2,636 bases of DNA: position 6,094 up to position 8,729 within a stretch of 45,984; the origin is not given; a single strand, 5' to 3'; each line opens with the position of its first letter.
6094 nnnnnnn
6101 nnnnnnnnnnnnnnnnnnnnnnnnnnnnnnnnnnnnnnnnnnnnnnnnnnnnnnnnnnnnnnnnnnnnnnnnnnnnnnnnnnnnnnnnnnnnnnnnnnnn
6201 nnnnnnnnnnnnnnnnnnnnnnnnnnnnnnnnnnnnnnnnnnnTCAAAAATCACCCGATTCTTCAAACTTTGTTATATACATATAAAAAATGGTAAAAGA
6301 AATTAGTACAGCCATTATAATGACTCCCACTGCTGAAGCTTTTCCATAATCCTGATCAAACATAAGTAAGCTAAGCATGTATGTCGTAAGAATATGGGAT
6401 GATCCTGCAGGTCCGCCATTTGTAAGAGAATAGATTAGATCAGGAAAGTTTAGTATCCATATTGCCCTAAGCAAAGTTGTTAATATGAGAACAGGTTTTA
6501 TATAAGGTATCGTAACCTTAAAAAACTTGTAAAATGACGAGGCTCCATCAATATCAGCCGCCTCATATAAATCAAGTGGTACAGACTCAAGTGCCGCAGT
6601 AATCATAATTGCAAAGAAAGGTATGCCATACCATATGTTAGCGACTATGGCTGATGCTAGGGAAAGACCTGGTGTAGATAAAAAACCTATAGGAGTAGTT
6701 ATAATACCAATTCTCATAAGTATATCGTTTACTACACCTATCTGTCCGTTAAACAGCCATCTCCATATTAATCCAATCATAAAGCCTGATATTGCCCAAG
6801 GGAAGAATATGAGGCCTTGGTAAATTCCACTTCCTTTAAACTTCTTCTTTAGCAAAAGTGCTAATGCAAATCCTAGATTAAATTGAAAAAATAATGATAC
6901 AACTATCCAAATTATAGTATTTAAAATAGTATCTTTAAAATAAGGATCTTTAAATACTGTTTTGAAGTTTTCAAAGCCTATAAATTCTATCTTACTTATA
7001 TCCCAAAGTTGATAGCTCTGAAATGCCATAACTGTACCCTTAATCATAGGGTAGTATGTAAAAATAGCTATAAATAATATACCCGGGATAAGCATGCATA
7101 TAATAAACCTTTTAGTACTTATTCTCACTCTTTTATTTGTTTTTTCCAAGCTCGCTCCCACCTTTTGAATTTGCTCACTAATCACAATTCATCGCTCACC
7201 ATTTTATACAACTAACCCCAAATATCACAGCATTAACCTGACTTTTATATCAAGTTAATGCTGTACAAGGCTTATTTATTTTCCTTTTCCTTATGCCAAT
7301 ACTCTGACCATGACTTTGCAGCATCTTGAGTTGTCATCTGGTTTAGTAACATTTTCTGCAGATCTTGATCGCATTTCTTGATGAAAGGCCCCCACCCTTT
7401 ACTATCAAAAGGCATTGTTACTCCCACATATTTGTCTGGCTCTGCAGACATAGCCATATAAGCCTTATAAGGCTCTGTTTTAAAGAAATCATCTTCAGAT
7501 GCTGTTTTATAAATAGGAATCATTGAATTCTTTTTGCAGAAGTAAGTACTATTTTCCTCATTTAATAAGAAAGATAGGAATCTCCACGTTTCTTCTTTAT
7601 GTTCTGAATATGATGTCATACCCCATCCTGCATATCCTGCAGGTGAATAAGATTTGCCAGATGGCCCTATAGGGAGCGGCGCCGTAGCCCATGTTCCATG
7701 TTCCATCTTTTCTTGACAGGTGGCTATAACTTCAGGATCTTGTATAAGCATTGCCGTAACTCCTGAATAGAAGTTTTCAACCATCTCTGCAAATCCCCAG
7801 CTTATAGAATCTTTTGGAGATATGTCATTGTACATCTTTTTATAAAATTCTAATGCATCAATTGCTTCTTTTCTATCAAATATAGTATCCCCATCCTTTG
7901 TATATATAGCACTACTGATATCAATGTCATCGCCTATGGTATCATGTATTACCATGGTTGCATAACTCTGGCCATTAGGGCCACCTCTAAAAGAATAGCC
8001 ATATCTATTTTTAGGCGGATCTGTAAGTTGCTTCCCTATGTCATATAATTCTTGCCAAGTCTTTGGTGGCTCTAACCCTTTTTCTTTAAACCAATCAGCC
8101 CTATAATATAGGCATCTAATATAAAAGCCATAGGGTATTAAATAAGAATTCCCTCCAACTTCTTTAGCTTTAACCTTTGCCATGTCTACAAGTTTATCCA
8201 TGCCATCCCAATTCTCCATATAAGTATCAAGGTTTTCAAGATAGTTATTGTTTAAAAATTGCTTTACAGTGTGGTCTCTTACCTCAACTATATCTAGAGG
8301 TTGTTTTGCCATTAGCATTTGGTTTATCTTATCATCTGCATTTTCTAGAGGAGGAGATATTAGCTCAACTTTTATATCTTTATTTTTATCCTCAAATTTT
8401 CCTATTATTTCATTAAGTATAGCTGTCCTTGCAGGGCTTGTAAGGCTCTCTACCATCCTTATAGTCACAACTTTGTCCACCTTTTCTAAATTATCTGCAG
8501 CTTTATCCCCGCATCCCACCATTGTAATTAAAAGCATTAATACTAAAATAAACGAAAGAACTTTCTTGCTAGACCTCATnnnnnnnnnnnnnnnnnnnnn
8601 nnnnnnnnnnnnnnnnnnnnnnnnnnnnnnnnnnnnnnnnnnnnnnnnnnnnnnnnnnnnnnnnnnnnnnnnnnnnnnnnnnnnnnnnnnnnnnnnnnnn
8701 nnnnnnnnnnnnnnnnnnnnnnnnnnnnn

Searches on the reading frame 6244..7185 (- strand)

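Call 6: search_protein_families(library=pfam, proteins=[window:6244-7185:-], max_evalue=0.001)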
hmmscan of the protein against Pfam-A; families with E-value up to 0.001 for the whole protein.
window:6244-7185:- (313 aa): 1 family
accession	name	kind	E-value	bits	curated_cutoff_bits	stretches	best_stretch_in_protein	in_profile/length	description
PF00528.27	BPD_transp_1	-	1.1e-17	64.8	26.4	1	104-304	4-178/184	Binding-protein-dependent transport system inner membrane component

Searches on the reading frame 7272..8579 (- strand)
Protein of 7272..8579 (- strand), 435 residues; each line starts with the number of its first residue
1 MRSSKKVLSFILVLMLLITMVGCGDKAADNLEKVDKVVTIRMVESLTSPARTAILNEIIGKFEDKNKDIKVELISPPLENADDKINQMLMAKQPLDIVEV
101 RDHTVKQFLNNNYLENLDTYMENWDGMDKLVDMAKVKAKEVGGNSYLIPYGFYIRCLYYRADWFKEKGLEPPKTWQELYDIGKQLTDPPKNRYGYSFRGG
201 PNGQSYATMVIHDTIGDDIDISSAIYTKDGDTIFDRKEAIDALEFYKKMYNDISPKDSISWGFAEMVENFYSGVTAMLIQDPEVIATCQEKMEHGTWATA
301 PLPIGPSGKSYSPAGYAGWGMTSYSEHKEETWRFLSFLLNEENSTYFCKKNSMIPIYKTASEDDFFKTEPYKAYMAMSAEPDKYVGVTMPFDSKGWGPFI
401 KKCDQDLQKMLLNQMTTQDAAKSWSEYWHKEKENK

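Call 6: search_protein_families(library=pfam, proteins=[window:7272-8579:-], max_evalue=0.001)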
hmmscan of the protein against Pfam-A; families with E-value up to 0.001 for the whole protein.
window:7272-8579:- (435 aa): 2 families
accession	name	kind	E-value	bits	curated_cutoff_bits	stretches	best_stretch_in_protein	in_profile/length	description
PF01547.30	SBP_bac_1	-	1.6e-34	120.8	26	1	52-343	7-305/307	Bacterial extracellular solute-binding protein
PF13416.11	SBP_bac_8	-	1.5e-33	117.2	27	1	58-370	2-275/279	Bacterial extracellular solute-binding protein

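Call 9: find_encoding_contigs(protein=window:7272-8579:-, flank=10000, max_places=10)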
Protein window:7272-8579:- (435 aa): 21 contigs read that carry it; 8 places shown.
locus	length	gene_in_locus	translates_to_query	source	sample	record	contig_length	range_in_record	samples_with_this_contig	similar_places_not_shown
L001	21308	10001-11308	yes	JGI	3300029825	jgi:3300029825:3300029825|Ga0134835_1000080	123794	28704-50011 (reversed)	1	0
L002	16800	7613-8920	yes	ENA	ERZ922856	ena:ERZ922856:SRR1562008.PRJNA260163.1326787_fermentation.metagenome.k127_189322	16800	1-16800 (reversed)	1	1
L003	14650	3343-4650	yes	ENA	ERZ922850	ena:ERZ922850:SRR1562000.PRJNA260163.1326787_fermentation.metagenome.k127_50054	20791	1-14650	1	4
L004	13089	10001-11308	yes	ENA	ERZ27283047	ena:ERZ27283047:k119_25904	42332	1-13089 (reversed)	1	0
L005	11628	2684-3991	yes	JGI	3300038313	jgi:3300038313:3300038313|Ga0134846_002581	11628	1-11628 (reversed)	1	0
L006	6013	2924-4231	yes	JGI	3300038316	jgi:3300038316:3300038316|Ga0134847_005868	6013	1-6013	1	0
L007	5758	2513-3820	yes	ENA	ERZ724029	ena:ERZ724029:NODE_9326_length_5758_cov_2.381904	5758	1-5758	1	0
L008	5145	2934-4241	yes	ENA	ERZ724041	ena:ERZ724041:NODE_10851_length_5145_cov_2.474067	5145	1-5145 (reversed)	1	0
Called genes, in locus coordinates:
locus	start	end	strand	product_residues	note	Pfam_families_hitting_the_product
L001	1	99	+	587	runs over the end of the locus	PF02065:Melibiase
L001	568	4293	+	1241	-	PF04122:CW_binding_2, PF05547:Peptidase_M6, PF20773:InhA-like_MAM, PF20774:InhA-like_VEG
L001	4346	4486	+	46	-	-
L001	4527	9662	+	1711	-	PF08453:Peptidase_M9_N, PF01752:Peptidase_M9, PF18496:ColG_sub, PF00801:PKD, PF18911:PKD_4, PF00801:PKD, PF18911:PKD_4, PF00801:PKD, +6 more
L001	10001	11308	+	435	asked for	PF01547:SBP_bac_1, PF13416:SBP_bac_8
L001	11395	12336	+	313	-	PF00528:BPD_transp_1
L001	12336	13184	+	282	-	PF00528:BPD_transp_1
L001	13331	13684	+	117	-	PF02627:CMD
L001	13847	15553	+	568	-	PF00364:Biotin_lipoyl, PF00890:FAD_binding_2 (weak), PF01134:GIDA (weak), PF07992:Pyr_redox_2, PF12831:FAD_oxidored (weak), PF13738:Pyr_redox_3, PF00070:Pyr_redox, PF02852:Pyr_redox_dim, +8 more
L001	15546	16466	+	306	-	PF21948:LplA-B_cat, PF03099:BPL_LplA_LipB, PF10437:Lip_prot_lig_C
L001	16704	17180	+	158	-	PF04073:tRNA_edit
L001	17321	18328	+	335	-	PF01209:Ubie_methyltran (weak), PF08241:Methyltransf_11, PF13649:Methyltransf_25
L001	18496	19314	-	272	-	PF00188:CAP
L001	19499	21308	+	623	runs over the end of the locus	PF02838:Glyco_hydro_20b, PF00728:Glyco_hydro_20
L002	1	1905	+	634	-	?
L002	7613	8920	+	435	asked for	PF01547:SBP_bac_1, PF13416:SBP_bac_8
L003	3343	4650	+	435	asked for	PF01547:SBP_bac_1, PF13416:SBP_bac_8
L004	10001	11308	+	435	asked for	PF01547:SBP_bac_1, PF13416:SBP_bac_8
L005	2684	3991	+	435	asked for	PF01547:SBP_bac_1, PF13416:SBP_bac_8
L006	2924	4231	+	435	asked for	PF01547:SBP_bac_1, PF13416:SBP_bac_8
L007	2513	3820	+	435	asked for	PF01547:SBP_bac_1, PF13416:SBP_bac_8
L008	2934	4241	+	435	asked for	PF01547:SBP_bac_1, PF13416:SBP_bac_8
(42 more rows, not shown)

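Call 10: find_related_loci(query=window:7272-8579:-, collection=genome_contigs, flank=10000)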
Query window:7272-8579:- (435 aa) in genome_contigs; peptide patterns used: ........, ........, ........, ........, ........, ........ (x = any residue, [..] = any of these).
82 stretches matched a pattern; 12 encode a relative of the query (tblastn E <= 1e-3); 12 distinct loci.
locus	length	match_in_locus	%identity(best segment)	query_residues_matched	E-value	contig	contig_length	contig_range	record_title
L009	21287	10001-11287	48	1-434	4e-133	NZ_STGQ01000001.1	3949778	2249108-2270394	Paenibacillus dokdonensis strain YH-JAE5 JAE5_1, whole genome shotgun sequence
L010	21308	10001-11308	48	1-432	5e-131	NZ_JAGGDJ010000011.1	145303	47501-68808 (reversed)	Paenibacillus artemisiicola strain MWE-103 contig11_Paenibacillus_sp._MWE-103, whole genome shotgun sequence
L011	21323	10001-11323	46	1-433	5e-127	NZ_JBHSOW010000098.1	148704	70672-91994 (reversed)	Paenibacillus solisilvae strain CGMCC 1.16619 platanus_K_17_124_98, whole genome shotgun sequence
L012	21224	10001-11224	48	33-435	6e-123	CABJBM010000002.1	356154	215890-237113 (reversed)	Lachnospiraceae bacterium isolate MGYG-HGUT-00152 genome assembly, contig: ERS138181.8080_1_83.2, whole genome shotgun s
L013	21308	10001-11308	48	1-432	3e-122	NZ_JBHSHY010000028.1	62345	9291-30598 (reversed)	Paenibacillus sp. GCM10023250 strain CGMCC 1.19061 GCM70023250_26, whole genome shotgun sequence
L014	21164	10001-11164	45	49-435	4e-111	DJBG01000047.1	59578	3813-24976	MAG TPA_asm: Hungatella sp. UBA5982 UBA5982_contig_888, whole genome shotgun sequence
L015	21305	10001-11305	49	1-432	3e-125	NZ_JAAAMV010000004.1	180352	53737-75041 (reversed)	Paenibacillus glycinis strain T1 contig4, whole genome shotgun sequence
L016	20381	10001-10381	32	58-194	3e-11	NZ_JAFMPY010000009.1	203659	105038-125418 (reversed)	Jiella sonneratiae strain MQZ13P-4 Scaffold8_1, whole genome shotgun sequence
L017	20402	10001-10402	31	51-194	4e-11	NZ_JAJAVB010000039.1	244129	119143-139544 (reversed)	Aurantimonas sp. VKM B-3413 platanus_K_17_124_39, whole genome shotgun sequence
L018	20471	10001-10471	27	42-194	8e-11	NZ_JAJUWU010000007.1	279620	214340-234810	Jiella avicenniae strain CBK1P-4 Scaffold5_1, whole genome shotgun sequence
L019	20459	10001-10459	28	46-194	9e-10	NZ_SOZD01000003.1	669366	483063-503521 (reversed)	Jiella endophytica strain CBS5Q-3 Scaffold3_1, whole genome shotgun sequence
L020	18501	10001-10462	26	5-180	3e-7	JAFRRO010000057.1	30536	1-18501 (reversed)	MAG: Clostridia bacterium isolate RGIG2736 Goat_Omasum-4__c439543, whole genome shotgun sequence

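Call 25: list_cluster_members(proteins=[P0121, window:7272-8579:-, window:25564-26418:+, window:26486-27952:-, P0001, P0002])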
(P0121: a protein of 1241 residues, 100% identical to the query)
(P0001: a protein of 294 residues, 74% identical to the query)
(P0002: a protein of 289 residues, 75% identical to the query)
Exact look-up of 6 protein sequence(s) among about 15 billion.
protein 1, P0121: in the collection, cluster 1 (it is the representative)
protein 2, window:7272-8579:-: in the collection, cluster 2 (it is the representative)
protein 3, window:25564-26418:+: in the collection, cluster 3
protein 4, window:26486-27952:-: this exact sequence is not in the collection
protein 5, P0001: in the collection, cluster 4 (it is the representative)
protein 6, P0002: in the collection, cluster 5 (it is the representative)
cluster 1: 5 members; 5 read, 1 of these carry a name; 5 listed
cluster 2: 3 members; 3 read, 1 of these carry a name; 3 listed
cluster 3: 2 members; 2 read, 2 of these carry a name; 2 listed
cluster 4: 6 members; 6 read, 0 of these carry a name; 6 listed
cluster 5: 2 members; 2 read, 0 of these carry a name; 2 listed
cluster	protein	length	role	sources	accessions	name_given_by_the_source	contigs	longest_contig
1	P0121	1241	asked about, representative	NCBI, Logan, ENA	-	-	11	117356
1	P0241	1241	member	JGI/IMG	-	immune inhibitor A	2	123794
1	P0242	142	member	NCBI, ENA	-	-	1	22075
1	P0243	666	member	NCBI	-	-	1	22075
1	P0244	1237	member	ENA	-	-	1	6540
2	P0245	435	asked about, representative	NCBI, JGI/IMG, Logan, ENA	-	multiple sugar transport system substrate-binding protein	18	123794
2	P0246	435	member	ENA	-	-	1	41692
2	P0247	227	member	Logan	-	-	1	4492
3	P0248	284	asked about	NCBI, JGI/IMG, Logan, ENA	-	AraC-like DNA-binding protein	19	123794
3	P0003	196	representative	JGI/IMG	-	YesN/AraC family two-component response regulator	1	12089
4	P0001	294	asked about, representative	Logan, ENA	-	-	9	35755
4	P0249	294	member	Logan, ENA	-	-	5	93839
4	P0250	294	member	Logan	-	-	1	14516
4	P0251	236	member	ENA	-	-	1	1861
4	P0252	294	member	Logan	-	-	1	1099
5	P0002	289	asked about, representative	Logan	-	-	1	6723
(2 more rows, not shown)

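Call 39: find_related_loci(query=window:7272-8579:-, collection=metagenome_contigs, flank=6000)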
Query window:7272-8579:- (435 aa) in metagenome_contigs; peptide patterns used: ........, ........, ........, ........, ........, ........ (x = any residue, [..] = any of these).
121 stretches matched a pattern; 6 encode a relative of the query (tblastn E <= 1e-3); 6 distinct loci.
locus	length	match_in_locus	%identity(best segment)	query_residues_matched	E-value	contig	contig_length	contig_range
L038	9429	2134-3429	45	1-432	8e-131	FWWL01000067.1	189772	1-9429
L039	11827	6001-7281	46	19-435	1e-121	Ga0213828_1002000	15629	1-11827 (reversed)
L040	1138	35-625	45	35-219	2e-50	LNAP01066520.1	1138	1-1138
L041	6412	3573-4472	24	5-304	3e-14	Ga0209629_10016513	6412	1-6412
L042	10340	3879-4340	26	5-180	5e-8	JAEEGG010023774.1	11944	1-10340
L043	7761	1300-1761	26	5-180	5e-8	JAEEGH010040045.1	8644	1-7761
